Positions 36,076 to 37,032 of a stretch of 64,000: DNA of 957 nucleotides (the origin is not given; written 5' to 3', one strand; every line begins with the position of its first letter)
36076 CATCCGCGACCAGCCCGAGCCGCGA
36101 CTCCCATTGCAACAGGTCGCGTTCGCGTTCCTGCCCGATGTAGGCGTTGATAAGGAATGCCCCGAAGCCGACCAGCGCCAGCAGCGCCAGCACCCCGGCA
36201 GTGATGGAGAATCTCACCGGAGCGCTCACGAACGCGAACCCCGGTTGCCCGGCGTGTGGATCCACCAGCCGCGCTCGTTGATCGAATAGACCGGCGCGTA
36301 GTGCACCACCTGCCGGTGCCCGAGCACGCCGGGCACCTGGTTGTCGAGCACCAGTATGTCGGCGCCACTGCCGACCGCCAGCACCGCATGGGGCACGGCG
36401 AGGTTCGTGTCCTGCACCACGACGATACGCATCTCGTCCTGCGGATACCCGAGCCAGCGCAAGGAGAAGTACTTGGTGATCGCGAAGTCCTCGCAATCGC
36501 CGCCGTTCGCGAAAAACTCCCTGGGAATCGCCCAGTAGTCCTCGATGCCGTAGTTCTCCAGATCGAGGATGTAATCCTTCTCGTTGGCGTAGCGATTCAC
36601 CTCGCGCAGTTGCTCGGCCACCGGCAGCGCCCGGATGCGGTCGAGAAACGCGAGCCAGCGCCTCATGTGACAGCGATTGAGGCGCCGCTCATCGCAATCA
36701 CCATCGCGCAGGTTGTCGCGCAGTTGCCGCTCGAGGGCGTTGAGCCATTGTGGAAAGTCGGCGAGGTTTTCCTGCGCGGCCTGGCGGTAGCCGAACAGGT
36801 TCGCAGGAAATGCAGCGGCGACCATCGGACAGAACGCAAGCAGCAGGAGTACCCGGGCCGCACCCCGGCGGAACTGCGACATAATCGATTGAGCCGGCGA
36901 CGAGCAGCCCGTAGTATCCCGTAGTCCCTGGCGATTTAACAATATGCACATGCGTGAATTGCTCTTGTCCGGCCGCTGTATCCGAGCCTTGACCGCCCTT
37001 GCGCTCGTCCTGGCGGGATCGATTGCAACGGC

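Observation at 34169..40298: LapG-type periplasmic protease coupled to a transmembrane PAS-HD-GYP protein, divergent from a Slam/T11SS transporter, its cargo and a VPLPA-CTERM protein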

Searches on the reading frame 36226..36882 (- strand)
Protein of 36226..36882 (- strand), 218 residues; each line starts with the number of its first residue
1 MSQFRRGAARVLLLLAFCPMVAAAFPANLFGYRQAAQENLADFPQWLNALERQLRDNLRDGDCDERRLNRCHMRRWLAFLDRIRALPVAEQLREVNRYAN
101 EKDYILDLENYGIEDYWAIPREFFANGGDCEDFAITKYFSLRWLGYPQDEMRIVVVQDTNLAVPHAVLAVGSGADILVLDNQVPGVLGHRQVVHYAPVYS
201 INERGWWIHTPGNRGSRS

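Call 3: search_protein_families(library=pfam, proteins=[window:36226-36882:-], max_evalue=0.01)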
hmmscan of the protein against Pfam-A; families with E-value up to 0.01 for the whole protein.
window:36226-36882:- (218 aa): 1 family
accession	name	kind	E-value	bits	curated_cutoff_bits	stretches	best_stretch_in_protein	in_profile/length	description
PF06035.17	Peptidase_C93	-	4.2e-17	62.9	27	1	89-192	39-138/162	Bacterial transglutaminase-like cysteine proteinase BTLCP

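Call 4: search_protein_families(library=ncbifam, proteins=[window:36226-36882:-], max_evalue=0.01)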
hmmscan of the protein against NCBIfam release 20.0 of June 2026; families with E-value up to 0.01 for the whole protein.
window:36226-36882:- (218 aa): 1 family
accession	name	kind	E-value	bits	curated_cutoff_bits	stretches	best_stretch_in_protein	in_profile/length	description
NF045674.1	CystProtLapG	equivalog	2.6e-26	92.2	320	1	70-210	45-189/221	cysteine protease LapG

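Call 5: find_homologous_proteins(query=window:36226-36882:-, max_evalue=0.001)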
Query window:36226-36882:- (218 aa): 937 proteins with E <= 0.001 among 2210 candidates; the best 120 are listed.
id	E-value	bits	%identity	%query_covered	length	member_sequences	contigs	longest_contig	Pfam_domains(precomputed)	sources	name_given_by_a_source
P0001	2.2e-147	507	100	100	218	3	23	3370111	PF06035.18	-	-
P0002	3.2e-129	447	87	100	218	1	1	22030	PF06035.18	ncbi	-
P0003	1.1e-125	436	85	100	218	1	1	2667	PF06035.18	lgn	-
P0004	1.3e-121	422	82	100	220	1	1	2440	PF06035.18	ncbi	-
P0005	1.5e-119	415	82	100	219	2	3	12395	PF06035.18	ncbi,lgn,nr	ncbi:MAG: transglutaminase-like cysteine peptidase [Gammaproteobacteria bacterium]|nr:transglutamina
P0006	9.3e-119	413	81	94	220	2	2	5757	PF06035.18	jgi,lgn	jgi:predicted transglutaminase-like cysteine proteinase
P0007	3.9e-115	401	79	100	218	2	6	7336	PF06035.18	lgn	-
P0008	8.7e-111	387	77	100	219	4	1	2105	PF06035.18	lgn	-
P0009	1.7e-108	379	74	100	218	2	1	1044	PF06035.18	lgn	-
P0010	2.1e-108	379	77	96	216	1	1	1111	PF06035.18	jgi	-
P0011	4.3e-108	378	75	97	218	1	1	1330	PF06035.18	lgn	-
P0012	4.4e-108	378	81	92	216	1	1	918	PF06035.18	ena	-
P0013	6.1e-108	378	77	96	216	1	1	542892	PF06035.18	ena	-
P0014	3.8e-107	375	74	99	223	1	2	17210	PF06035.18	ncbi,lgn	-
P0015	8.1e-107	374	75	97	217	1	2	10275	PF06035.18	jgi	jgi:predicted transglutaminase-like cysteine proteinase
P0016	1.0e-106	373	76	100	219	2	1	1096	PF06035.18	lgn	-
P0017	1.7e-106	373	77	96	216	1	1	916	PF06035.18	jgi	jgi:predicted transglutaminase-like cysteine proteinase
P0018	1.8e-106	373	78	97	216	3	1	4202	PF06035.18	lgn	-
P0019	1.8e-106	373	76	97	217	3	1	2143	PF06035.18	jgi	jgi:predicted transglutaminase-like cysteine proteinase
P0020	3.5e-106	372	75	94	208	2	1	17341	PF06035.18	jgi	jgi:predicted transglutaminase-like cysteine proteinase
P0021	3.8e-106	372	75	97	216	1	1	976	PF06035.18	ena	-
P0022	1.2e-105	370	77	97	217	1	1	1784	PF06035.18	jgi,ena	-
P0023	2.4e-105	369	74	96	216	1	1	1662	PF06035.18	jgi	jgi:predicted transglutaminase-like cysteine proteinase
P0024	5.2e-105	368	72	99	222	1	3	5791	PF06035.18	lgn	-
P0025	1.8e-104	366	76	94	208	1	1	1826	PF06035.18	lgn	-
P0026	2.3e-104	366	73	100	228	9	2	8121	PF06035.18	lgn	-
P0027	2.6e-104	366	74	100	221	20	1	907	PF06035.18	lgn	-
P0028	5.4e-104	365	74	97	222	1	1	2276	PF06035.18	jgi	jgi:predicted transglutaminase-like cysteine proteinase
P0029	2.5e-103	362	71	97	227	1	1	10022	PF06035.18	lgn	-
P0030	3.5e-103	362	70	100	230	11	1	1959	PF06035.18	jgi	-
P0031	4.0e-103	362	73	97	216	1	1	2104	PF06035.18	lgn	-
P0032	4.5e-103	362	72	97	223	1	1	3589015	PF06035.18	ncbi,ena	-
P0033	4.6e-103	362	71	100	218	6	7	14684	PF06035.18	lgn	-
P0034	5.5e-103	361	71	97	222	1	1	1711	PF06035.18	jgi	jgi:predicted transglutaminase-like cysteine proteinase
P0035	6.7e-103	361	72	100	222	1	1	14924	PF06035.18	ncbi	-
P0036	1.7e-102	360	73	96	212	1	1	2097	PF06035.18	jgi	-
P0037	6.8e-102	358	73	97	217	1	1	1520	PF06035.18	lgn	-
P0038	1.5e-101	357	73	95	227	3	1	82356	PF06035.18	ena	-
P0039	1.9e-101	356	77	87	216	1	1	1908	PF06035.18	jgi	-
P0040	2.5e-101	356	70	99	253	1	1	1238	PF06035.18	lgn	-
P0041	4.3e-101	355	76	95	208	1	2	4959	PF06035.18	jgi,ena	-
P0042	7.9e-101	354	76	84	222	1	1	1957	PF06035.18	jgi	jgi:predicted transglutaminase-like cysteine proteinase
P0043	1.1e-100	354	78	84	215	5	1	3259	PF06035.18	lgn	-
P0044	1.1e-100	354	76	89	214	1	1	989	PF06035.18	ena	-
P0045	1.3e-100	354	70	97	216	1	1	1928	PF06035.18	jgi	jgi:predicted transglutaminase-like cysteine proteinase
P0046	1.4e-100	353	78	87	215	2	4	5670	PF06035.18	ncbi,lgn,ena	-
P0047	1.6e-100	353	69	100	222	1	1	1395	PF06035.18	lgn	-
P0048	1.7e-100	353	78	86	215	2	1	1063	PF06035.18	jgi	jgi:predicted transglutaminase-like cysteine proteinase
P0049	1.8e-100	353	72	99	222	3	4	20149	PF06035.18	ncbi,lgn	-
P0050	3.3e-100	352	75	92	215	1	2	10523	PF06035.18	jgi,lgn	-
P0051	6.4e-100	351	74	94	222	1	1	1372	PF06035.18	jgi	jgi:predicted transglutaminase-like cysteine proteinase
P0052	1.2e-99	350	71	97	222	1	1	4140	PF06035.18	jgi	jgi:predicted transglutaminase-like cysteine proteinase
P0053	1.9e-99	350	72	90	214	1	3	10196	PF06035.18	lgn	-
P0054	2.3e-99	349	78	86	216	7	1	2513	PF06035.18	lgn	-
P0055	2.9e-99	349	75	95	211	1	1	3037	PF06035.18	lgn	-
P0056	4.3e-99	349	69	97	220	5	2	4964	PF06035.18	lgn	-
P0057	5.0e-99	348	70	99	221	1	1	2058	PF06035.18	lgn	-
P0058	8.2e-99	348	69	99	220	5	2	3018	PF06035.18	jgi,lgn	jgi:predicted transglutaminase-like cysteine proteinase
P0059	1.8e-98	347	73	90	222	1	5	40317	PF06035.18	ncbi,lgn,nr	ncbi:MAG: transglutaminase-like cysteine peptidase [Gammaproteobacteria bacterium]|nr:transglutamina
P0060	6.7e-98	345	72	94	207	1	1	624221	PF06035.18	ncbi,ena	-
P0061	5.8e-97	342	70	92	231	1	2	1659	PF06035.18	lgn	-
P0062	8.6e-97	341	72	89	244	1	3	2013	PF06035.18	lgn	-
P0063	3.9e-96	339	75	87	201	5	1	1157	PF06035.18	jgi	jgi:predicted transglutaminase-like cysteine proteinase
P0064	6.2e-96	338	68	89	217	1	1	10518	PF06035.18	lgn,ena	-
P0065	1.2e-95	337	69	98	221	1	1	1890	PF06035.18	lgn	-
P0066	1.3e-95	337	72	89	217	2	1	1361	PF06035.18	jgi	jgi:predicted transglutaminase-like cysteine proteinase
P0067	4.4e-95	335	68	94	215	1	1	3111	PF06035.18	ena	-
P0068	7.7e-95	335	73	86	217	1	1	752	PF06035.18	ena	-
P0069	1.0e-94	334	68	94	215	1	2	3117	PF06035.18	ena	-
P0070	1.1e-94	334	68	94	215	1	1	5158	PF06035.18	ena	-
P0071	1.2e-94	334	67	94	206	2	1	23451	PF06035.18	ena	-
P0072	3.4e-94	333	67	89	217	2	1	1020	PF06035.18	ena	-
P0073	4.2e-94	332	67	97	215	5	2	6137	PF06035.18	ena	-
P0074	1.6e-93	330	70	86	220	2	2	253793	PF06035.18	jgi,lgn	jgi:predicted transglutaminase-like cysteine proteinase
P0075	3.2e-93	329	74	87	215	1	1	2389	PF06035.18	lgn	-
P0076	3.6e-93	329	65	97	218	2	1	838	PF06035.18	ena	-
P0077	7.7e-93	328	66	97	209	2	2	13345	PF06035.18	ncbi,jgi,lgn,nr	ncbi:MAG: hypothetical protein D6727_04305 [Gammaproteobacteria bacterium]|nr:MAG: hypothetical prot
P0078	1.3e-92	327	75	89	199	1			PF06035.18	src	-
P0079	1.5e-92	327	65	94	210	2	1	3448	PF06035.18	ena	-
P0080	1.9e-92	327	62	95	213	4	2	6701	PF06035.18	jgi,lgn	jgi:predicted transglutaminase-like cysteine proteinase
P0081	5.1e-92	325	67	92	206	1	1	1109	PF06035.18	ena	-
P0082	8.7e-92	325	63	95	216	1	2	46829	PF06035.18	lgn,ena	-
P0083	1.5e-91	324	64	94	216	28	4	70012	PF06035.18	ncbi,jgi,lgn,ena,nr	ncbi:MAG: hypothetical protein QG595_1640 [Pseudomonadota bacterium]|jgi:predicted transglutaminase-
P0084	1.5e-91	324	65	97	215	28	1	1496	PF06035.18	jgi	-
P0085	1.8e-91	324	64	97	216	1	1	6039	PF06035.18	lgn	-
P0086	2.0e-91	324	68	92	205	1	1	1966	PF06035.18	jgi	jgi:predicted transglutaminase-like cysteine proteinase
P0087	2.1e-91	323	65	97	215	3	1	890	PF06035.18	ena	-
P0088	2.3e-91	323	67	91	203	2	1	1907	PF06035.18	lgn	-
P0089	4.0e-91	323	66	92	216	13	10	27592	PF06035.18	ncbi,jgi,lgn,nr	ncbi:MAG: transglutaminase-like cysteine peptidase [Gammaproteobacteria bacterium]|jgi:predicted tra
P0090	5.7e-91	322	69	88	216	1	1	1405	PF06035.18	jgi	jgi:predicted transglutaminase-like cysteine proteinase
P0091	5.9e-91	322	67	92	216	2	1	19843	PF06035.18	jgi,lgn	jgi:predicted transglutaminase-like cysteine proteinase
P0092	6.8e-91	322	69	87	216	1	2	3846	PF06035.18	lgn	-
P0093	8.9e-91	321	69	87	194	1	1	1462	PF06035.18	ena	-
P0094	1.1e-90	321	68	87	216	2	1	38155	PF06035.18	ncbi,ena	-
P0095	1.2e-90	321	65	92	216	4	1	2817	PF06035.18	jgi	jgi:predicted transglutaminase-like cysteine proteinase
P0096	1.2e-90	321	64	94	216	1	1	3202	PF06035.18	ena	-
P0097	1.6e-90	321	68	86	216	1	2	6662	PF06035.18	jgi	jgi:predicted transglutaminase-like cysteine proteinase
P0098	2.8e-90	320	68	88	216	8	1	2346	PF06035.18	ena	-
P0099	3.1e-90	320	68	88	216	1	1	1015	PF06035.18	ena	-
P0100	3.5e-90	319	68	88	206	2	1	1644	PF06035.18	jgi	-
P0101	3.8e-90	319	67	88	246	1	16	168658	PF06035.18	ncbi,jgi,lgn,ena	-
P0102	4.5e-90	319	68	88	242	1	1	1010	PF06035.18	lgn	-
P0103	5.1e-90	319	68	92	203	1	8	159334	PF06035.18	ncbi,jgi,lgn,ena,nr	ncbi:MAG: hypothetical protein FJ197_04595 [Gammaproteobacteria bacterium]|nr:hypothetical protein [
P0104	6.4e-90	319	65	97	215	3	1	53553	PF06035.18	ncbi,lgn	-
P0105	7.0e-90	318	64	97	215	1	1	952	PF06035.18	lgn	-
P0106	9.9e-90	318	65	92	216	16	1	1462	PF06035.18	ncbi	-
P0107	1.2e-89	318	65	92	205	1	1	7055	PF06035.18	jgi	-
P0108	1.6e-89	317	64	93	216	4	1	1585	PF06035.18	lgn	-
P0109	7.0e-89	315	64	95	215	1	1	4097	PF06035.18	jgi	jgi:predicted transglutaminase-like cysteine proteinase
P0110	1.0e-88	315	65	92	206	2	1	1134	PF06035.18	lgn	-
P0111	1.8e-88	314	67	91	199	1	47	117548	PF06035.18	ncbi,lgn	-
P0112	1.8e-88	314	64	92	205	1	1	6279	PF06035.18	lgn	-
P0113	2.0e-88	314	63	94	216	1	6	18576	PF06035.18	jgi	jgi:predicted transglutaminase-like cysteine proteinase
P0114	2.0e-88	314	63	97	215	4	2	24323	PF06035.18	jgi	-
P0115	2.7e-88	313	68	88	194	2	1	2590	PF06035.18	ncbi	-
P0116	4.1e-88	313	63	95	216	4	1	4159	PF06035.18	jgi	-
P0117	6.0e-88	312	62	96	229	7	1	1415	PF06035.18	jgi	-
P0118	6.4e-88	312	67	88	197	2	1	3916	PF06035.18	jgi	-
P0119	1.1e-87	311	62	96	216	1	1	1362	PF06035.18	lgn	-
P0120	1.3e-87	311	63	94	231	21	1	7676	PF06035.18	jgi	-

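Call 6: find_encoding_contigs(protein=window:36226-36882:-, flank=10000, max_places=6)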
Protein window:36226-36882:- (218 aa): 23 contigs read that carry it; 6 places shown.
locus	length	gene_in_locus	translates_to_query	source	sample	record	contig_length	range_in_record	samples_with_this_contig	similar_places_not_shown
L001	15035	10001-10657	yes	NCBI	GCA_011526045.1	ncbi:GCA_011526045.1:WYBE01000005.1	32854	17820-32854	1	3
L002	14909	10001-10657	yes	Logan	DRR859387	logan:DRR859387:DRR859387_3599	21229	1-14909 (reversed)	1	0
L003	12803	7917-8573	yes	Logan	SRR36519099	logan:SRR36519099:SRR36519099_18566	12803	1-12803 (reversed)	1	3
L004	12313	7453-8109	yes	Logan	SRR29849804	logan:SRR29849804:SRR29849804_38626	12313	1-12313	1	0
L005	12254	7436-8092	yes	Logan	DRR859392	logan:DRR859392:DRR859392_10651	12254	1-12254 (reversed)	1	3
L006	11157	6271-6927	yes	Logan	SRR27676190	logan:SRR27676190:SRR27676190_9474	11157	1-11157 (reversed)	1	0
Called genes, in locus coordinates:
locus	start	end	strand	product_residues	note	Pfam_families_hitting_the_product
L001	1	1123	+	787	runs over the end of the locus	PF07715:Plug, PF00593:TonB_dep_Rec_b-barrel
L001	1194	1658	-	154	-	PF02082:Rrf2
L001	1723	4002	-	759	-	PF22085:NorB_cytochrome_c-like, PF00115:COX1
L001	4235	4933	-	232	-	PF00376:MerR, PF13411:MerR_1, PF09278:MerR-DNA-bind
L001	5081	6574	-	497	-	PF20142:Scaffold, PF01471:PG_binding_1 (weak), PF03734:YkuD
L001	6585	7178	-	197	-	-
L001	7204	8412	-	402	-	-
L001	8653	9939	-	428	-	-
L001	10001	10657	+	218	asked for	PF06035:Peptidase_C93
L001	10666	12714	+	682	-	PF08448:PAS_4, PF01966:HD (weak), PF13487:HD_5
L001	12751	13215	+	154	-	PF07883:Cupin_2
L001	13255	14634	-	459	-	PF00324:AA_permease, PF13520:AA_permease_2, PF13906:AA_permease_C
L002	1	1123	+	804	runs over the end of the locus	PF07715:Plug, PF00593:TonB_dep_Rec_b-barrel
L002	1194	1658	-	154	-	PF02082:Rrf2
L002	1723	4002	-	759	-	PF22085:NorB_cytochrome_c-like, PF00115:COX1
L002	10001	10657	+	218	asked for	PF06035:Peptidase_C93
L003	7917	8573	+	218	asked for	PF06035:Peptidase_C93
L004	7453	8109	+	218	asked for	PF06035:Peptidase_C93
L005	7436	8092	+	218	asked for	PF06035:Peptidase_C93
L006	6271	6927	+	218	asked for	PF06035:Peptidase_C93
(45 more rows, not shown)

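Call 7: find_encoding_contigs(protein=P0032, flank=10000, max_places=2)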
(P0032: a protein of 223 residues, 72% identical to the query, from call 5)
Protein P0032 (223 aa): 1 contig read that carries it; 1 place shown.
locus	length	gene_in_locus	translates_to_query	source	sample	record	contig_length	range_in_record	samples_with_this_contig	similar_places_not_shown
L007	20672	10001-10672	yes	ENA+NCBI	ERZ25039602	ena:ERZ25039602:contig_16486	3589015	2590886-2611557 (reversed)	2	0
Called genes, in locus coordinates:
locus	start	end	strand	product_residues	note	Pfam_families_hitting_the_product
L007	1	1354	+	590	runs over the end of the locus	PF00664:ABC_membrane, PF00005:ABC_tran, PF02463:SMC_N (faint)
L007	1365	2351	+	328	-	PF00326:Peptidase_S9 (faint), PF01738:DLH (weak)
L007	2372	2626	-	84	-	-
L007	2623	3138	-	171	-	-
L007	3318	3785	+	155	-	PF04075:F420H2_quin_red, PF01243:PNPOx_N (weak)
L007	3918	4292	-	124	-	PF01355:HIPIP (weak)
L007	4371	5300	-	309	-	-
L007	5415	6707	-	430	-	PF01471:PG_binding_1, PF03734:YkuD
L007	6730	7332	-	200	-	-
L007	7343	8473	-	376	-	-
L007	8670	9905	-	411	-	PF24575:TPR_Slam (weak), PF13432:TPR_16, PF14559:TPR_19, PF13505:OMP_b-brl (faint)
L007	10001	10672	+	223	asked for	PF06035:Peptidase_C93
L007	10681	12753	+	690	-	PF00989:PAS (weak), PF08448:PAS_4, PF13487:HD_5, PF01966:HD (weak)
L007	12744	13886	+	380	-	PF01547:SBP_bac_1, PF13416:SBP_bac_8, PF13531:SBP_bac_11 (faint), PF13343:SBP_bac_6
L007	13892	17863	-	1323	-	PF03706:LPG_synthase_TM, PF09924:LPG_synthase_C, PF12146:Hydrolase_4 (faint), PF01083:Cutinase (weak), PF06057:VirJ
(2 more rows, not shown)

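Call 8: find_encoding_contigs(protein=P0101, flank=10000, max_places=2)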
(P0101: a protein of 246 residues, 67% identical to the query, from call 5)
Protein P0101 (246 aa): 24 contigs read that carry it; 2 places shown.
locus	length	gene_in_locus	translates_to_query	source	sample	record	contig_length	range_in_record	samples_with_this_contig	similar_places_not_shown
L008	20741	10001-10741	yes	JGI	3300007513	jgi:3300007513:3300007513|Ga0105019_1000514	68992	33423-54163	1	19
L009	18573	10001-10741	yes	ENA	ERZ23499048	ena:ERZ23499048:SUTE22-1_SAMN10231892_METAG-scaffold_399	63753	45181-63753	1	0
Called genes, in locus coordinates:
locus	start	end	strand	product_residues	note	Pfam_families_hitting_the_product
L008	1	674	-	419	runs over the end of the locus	PF06245:DUF1015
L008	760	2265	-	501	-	PF19577:DcaP, PF02530:Porin_2 (weak)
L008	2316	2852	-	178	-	PF05951:Peptidase_M15_2, PF08291:Peptidase_M15_3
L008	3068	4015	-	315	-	PF00462:Glutaredoxin, PF00581:Rhodanese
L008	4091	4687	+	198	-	PF12802:MarR_2, PF01047:MarR (weak), PF13463:HTH_27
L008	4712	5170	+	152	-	-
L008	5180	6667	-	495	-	PF20142:Scaffold, PF01471:PG_binding_1 (weak), PF03734:YkuD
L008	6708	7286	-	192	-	-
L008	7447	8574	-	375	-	-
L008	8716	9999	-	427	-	-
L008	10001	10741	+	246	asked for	PF06035:Peptidase_C93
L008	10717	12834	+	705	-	PF08448:PAS_4 (faint), PF01966:HD (weak), PF13487:HD_5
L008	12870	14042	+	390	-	PF01717:Meth_synt_2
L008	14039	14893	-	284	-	PF04072:LCM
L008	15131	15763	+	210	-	PF00578:AhpC-TSA, PF08534:Redoxin, PF10417:1-cysPrx_C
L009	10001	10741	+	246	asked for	PF06035:Peptidase_C93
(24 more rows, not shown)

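Call 9: find_encoding_contigs(protein=P0111, flank=10000, max_places=2)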
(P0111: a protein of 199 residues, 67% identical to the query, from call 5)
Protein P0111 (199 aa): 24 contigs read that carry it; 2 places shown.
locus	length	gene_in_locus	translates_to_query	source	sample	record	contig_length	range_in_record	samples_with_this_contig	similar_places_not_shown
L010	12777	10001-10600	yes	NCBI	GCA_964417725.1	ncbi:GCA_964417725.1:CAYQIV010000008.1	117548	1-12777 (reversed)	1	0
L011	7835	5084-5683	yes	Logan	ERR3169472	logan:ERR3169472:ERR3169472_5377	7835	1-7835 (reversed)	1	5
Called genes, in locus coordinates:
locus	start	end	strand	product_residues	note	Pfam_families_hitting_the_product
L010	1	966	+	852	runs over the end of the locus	PF00672:HAMP, PF00989:PAS, PF08448:PAS_4, PF13188:PAS_8 (weak), PF13426:PAS_9, PF02518:HATPase_c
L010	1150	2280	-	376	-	PF00355:Rieske, PF19112:VanA_C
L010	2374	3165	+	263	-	PF00392:GntR, PF07702:UTRA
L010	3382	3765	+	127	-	-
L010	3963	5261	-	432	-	PF00180:Iso_dh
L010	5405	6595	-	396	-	PF03734:YkuD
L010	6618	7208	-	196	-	-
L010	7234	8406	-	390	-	-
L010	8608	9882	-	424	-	PF24575:TPR_Slam (faint), PF13432:TPR_16 (weak)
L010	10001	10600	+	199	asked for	PF06035:Peptidase_C93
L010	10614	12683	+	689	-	PF08448:PAS_4, PF01966:HD, PF13487:HD_5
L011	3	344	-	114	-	?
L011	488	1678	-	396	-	PF03734:YkuD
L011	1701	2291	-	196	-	-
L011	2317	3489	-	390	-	-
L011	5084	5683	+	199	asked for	PF06035:Peptidase_C93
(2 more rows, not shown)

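Call 22: search_solved_structures(query=window:36226-36882:-, max_evalue=0.01, show_alignments=3)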
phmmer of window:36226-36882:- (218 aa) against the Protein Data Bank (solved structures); distinct sequences matched with E-value up to 0.01: 2.
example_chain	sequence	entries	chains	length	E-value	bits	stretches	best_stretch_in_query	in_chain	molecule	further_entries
4fgo_A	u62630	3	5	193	1.2e-21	80.5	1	72-210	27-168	Periplasmic protein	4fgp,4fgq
4u65_E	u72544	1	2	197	1.6e-18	70.2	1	75-217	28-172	Putative cystine protease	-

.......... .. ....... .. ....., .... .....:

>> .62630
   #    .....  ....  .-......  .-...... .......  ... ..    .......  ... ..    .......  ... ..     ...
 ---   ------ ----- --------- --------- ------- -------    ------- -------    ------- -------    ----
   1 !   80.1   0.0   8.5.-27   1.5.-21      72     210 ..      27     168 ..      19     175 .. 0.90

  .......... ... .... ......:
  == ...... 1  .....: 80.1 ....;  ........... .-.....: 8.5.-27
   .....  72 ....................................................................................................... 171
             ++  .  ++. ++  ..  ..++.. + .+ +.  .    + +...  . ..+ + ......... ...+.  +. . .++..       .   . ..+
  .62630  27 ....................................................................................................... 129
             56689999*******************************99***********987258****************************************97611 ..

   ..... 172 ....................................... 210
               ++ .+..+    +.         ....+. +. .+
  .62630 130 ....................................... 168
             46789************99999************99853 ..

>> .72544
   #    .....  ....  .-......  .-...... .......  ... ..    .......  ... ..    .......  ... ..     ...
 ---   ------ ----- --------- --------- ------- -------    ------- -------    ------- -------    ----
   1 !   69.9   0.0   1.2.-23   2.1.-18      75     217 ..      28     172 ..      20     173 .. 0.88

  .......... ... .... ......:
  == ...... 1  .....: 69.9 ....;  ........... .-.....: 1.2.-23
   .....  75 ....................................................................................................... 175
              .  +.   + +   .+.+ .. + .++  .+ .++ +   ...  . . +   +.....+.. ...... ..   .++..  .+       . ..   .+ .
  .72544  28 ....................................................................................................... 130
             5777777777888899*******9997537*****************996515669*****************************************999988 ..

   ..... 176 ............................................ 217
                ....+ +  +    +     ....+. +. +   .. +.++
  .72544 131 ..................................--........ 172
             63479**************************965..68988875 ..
